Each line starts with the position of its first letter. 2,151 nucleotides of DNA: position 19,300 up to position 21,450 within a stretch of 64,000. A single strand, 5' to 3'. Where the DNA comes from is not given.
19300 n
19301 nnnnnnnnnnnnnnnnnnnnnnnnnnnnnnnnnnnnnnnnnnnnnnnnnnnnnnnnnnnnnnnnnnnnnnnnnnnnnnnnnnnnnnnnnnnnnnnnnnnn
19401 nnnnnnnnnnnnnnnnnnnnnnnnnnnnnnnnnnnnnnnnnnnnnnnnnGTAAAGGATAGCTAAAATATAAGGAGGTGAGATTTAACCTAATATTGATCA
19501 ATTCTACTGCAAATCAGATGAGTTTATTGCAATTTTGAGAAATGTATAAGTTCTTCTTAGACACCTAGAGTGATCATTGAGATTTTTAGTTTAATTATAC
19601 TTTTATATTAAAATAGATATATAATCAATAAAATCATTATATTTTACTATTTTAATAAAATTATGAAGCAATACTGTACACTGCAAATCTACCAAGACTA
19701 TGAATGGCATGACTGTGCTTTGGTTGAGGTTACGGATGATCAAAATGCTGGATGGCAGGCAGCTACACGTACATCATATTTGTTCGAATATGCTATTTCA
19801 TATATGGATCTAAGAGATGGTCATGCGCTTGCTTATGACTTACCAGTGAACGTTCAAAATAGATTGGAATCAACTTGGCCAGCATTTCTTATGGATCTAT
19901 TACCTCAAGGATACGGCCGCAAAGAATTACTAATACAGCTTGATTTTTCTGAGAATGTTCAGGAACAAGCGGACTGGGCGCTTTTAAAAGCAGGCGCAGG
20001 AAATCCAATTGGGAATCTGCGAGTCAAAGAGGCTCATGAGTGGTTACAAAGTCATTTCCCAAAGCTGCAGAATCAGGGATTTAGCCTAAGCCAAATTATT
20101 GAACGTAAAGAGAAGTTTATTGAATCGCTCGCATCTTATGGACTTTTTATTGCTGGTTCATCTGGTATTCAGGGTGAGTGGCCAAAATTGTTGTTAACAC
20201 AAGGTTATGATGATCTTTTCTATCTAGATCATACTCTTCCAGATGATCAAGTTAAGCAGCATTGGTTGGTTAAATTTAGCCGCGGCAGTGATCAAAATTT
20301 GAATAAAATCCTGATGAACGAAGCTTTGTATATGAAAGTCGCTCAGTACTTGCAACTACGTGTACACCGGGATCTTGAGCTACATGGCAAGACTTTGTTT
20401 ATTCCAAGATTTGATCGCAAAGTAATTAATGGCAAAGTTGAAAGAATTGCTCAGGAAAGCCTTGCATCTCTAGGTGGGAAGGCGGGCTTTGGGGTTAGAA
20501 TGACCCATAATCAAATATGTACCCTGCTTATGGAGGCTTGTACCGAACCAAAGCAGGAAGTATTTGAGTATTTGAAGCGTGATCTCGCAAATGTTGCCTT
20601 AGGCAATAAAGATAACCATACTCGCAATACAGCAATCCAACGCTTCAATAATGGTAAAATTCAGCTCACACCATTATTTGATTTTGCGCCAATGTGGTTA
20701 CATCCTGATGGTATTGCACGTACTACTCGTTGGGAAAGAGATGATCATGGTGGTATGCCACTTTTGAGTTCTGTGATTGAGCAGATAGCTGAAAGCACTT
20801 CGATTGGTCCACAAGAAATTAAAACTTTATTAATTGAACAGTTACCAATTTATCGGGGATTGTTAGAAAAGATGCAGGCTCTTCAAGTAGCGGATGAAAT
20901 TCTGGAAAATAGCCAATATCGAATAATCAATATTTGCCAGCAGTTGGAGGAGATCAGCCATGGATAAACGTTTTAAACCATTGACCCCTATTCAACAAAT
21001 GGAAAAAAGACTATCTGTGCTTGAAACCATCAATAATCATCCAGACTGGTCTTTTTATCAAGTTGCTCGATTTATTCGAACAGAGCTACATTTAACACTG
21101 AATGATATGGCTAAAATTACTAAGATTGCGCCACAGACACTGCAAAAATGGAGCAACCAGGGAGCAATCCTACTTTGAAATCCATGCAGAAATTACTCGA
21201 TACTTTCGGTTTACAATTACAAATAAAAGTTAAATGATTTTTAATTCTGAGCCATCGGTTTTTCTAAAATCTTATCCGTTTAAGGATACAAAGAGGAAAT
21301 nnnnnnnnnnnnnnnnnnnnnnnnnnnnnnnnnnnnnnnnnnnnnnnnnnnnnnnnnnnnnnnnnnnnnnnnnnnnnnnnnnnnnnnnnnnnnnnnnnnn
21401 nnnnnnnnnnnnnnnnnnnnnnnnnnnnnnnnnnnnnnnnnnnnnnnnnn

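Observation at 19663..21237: HipA-like kinase followed by an overlapping downstream HTH gene: toxin-first order, unlike the hipBA at 51.9-53.4 kb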

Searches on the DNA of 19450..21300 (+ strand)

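Call 47: search_dna_similar(query=window:19450-21300:+, collection=plasmids, mode=near, max_rows=25)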
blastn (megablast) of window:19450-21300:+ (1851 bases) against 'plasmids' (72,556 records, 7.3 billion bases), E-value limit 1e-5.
Records with a match: 14; places in all: 14; records where one place covers at least 80% of the query: 14.
Best place of each record, by identity: >=99% 13; 95-99% 1.
By first word of the organism name: Acinetobacter 14.
By predicted mobility (MOB-suite, as given by PLSDB): mobilizable 13; non-mobilizable 1.
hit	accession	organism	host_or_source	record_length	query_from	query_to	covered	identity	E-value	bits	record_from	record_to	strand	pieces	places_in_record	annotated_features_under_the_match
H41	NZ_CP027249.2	Acinetobacter pittii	Homo sapiens,Pure Culture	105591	1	1851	100%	99.9%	0e+0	3413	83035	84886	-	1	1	HipA domain-containing protein | helix-turn-helix transcriptional regulator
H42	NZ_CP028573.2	Acinetobacter pittii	Homo sapiens,Pure Culture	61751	1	1851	100%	99.9%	0e+0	3413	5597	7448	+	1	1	HipA domain-containing protein | helix-turn-helix transcriptional regulator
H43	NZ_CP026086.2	Acinetobacter pittii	Homo sapiens,Pure Culture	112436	1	1851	100%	99.9%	0e+0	3413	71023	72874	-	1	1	HipA domain-containing protein | helix-turn-helix transcriptional regulator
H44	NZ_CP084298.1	Acinetobacter baumannii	a feces sample of chicken origin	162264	1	1851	100%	99.9%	0e+0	3413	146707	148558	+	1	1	HipA domain-containing protein | helix-turn-helix transcriptional regulator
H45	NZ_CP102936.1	Acinetobacter sp. AOR07_HL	Homo sapiens,whole organism,oral sawb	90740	1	1851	100%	99.9%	0e+0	3413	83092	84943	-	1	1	HipA domain-containing protein | helix-turn-helix transcriptional regulator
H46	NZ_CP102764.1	Acinetobacter baumannii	Homo sapiens,blood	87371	1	1851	100%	99.9%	0e+0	3413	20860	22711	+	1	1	HipA domain-containing protein | helix-turn-helix transcriptional regulator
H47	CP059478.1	Acinetobacter baumannii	Homo sapiens,cell culture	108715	1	1851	100%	99.9%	0e+0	3413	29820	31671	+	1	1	HipA domain-containing protein | helix-turn-helix transcriptional regulator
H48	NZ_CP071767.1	Acinetobacter towneri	porcine,cell culture,feces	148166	1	1851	100%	99.9%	0e+0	3413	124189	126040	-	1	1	HipA domain-containing protein | helix-turn-helix transcriptional regulator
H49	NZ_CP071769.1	Acinetobacter towneri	porcine,cell culture,feces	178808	1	1851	100%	99.9%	0e+0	3413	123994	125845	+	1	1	HipA domain-containing protein | helix-turn-helix transcriptional regulator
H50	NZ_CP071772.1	Acinetobacter towneri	porcine,cell culture,feces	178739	1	1851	100%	99.9%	0e+0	3413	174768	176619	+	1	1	HipA domain-containing protein | helix-turn-helix transcriptional regulator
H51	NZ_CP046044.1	Acinetobacter towneri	swine,mixed culture,feces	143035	1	1851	100%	99.9%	0e+0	3413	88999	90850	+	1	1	HipA domain-containing protein | helix-turn-helix transcriptional regulator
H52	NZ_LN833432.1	Acinetobacter baumannii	Clinical sample, blood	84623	1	1851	100%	99.9%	0e+0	3413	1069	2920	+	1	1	HipA domain-containing protein | helix-turn-helix transcriptional regulator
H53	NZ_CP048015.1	Acinetobacter towneri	pig,single cell,feces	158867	1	1851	100%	99.9%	0e+0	3413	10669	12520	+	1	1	HipA domain-containing protein | helix-turn-helix transcriptional regulator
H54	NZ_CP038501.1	Acinetobacter baumannii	Homo sapiens,blood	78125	1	1851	100%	97.5%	0e+0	3164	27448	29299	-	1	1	HipA domain-containing protein | helix-turn-helix transcriptional regulator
